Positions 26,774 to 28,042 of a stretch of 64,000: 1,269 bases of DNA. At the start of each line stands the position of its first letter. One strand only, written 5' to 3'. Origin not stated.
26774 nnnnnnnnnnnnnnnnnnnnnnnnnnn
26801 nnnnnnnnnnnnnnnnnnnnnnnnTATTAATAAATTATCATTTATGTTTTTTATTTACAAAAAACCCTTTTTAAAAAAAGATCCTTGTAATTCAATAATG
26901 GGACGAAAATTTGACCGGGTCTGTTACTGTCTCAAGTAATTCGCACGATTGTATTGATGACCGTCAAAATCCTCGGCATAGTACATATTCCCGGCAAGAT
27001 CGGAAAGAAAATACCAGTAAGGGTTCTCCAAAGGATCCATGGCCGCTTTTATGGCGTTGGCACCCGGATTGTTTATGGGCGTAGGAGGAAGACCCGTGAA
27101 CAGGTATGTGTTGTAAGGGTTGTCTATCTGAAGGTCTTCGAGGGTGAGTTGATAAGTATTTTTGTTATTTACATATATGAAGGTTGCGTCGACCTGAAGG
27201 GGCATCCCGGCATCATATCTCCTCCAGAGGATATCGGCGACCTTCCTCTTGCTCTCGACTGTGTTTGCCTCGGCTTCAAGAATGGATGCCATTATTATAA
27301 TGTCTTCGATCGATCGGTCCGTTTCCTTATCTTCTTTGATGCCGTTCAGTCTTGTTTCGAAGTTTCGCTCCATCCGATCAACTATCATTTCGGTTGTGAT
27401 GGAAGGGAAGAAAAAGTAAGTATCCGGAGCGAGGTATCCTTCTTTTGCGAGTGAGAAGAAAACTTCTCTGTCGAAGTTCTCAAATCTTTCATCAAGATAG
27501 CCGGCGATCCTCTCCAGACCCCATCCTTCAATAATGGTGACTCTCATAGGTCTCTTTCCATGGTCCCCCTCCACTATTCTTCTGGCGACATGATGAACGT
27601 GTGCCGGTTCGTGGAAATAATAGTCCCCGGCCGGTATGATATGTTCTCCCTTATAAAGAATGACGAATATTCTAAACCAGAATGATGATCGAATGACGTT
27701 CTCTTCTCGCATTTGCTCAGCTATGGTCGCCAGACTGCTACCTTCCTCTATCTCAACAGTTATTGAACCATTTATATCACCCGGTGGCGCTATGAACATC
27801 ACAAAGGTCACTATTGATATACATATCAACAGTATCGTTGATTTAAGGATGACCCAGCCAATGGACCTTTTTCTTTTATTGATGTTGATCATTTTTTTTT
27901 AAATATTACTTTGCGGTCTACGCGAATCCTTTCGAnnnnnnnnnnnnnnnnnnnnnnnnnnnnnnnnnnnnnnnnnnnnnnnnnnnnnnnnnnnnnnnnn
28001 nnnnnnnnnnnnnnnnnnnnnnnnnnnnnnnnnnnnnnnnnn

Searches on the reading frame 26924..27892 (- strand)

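Call 17: search_protein_families(library=pfam, proteins=[window:26924-27892:-], max_evalue=0.00001)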
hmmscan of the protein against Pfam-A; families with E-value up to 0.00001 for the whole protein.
window:26924-27892:- (322 aa): 1 family
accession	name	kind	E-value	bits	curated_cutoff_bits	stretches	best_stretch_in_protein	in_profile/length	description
PF02618.21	YceG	-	1.7e-68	231.5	32.4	1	46-316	1-273/275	YceG-like family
